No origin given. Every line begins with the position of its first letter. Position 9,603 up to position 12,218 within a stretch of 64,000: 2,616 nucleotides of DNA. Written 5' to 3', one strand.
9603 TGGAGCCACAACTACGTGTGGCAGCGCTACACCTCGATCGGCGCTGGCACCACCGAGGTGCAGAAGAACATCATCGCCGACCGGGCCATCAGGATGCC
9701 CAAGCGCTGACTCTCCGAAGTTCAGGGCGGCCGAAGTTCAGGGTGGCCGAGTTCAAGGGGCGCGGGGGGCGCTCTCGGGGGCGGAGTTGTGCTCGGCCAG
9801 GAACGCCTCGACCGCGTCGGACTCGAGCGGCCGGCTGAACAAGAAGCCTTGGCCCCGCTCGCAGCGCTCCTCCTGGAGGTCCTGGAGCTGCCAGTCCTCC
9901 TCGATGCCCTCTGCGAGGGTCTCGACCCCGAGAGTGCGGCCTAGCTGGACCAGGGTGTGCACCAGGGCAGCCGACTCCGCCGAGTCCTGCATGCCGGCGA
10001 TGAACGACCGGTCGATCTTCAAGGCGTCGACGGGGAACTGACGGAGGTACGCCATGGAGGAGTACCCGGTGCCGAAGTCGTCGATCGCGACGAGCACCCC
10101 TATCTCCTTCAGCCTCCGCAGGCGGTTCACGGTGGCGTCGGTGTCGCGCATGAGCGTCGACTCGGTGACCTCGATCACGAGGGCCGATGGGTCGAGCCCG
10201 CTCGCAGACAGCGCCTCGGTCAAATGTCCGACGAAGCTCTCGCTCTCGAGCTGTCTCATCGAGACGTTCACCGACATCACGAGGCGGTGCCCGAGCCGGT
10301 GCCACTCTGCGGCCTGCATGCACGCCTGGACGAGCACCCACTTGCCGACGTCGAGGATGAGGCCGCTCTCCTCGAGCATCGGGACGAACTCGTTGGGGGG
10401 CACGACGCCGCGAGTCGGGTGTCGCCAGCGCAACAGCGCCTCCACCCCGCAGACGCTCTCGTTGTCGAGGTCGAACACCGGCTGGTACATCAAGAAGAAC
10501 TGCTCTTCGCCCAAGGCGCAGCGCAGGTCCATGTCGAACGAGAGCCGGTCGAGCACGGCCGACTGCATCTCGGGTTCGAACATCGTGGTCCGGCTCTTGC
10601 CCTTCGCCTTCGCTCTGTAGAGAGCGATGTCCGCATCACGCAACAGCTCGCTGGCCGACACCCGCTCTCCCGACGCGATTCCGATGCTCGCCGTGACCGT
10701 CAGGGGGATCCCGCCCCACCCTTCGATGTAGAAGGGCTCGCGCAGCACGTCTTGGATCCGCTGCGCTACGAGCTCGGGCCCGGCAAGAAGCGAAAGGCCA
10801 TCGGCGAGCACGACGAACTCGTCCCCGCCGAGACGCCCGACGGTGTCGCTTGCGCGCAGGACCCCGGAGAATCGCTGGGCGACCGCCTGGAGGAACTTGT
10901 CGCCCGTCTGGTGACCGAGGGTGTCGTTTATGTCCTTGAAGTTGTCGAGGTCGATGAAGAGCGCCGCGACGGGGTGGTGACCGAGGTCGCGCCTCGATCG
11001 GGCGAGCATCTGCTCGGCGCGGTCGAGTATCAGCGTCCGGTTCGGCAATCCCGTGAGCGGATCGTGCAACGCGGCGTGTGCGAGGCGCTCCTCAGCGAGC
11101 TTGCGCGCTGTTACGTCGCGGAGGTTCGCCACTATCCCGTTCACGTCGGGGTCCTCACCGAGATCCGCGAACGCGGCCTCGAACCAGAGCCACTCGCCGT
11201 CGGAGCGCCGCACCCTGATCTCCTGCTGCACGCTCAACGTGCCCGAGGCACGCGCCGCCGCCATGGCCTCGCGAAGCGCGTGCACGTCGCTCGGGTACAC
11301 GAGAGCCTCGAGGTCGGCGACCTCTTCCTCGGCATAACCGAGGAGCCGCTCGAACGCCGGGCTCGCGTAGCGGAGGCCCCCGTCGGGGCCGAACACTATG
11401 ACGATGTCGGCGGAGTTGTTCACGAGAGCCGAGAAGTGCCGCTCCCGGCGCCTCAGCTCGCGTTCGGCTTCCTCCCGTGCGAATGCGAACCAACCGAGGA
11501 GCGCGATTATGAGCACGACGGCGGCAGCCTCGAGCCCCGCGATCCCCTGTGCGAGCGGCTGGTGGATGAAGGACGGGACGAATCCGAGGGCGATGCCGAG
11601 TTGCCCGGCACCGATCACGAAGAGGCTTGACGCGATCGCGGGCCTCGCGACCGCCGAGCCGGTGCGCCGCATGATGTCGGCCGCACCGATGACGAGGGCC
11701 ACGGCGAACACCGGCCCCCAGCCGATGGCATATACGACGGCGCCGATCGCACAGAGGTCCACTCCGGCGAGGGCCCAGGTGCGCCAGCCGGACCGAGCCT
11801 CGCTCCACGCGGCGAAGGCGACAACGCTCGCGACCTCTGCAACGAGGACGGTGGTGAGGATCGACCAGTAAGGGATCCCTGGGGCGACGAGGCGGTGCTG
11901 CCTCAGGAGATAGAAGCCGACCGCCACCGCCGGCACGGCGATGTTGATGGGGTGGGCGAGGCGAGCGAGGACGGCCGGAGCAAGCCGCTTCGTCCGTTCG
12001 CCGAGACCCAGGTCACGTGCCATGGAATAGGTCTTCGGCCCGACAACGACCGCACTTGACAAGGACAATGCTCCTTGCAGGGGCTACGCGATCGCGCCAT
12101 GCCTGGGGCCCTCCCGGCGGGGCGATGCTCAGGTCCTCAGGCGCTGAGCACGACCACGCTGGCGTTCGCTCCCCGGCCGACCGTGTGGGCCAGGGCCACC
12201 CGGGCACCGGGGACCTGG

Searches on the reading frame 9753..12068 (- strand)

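Call 54: search_protein_families(library=pfam, proteins=[window:9753-12068:-], max_evalue=0.001)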
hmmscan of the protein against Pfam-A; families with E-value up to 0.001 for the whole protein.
window:9753-12068:- (771 aa): 7 families
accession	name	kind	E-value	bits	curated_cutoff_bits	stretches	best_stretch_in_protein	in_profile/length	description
PF00563.25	EAL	-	3.5e-72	243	31.3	1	514-747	3-236/236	EAL domain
PF00990.26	GGDEF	-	1e-41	142.8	23.8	1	333-492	1-160/161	Diguanylate cyclase, GGDEF domain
PF08447.18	PAS_3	-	1.4e-11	44.9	25.6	1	234-298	3-70/89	PAS fold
PF08448.16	PAS_4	-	2e-09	38.1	23.1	1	217-323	2-109/110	PAS fold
PF00989.32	PAS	-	1.8e-08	34.8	22.6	1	211-319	2-113/113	PAS fold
PF13426.13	PAS_9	-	2.9e-08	34.3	27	1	228-321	9-103/103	PAS domain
PF13188.13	PAS_8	-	2.8e-06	27.5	21.8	1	211-262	2-55/65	PAS domain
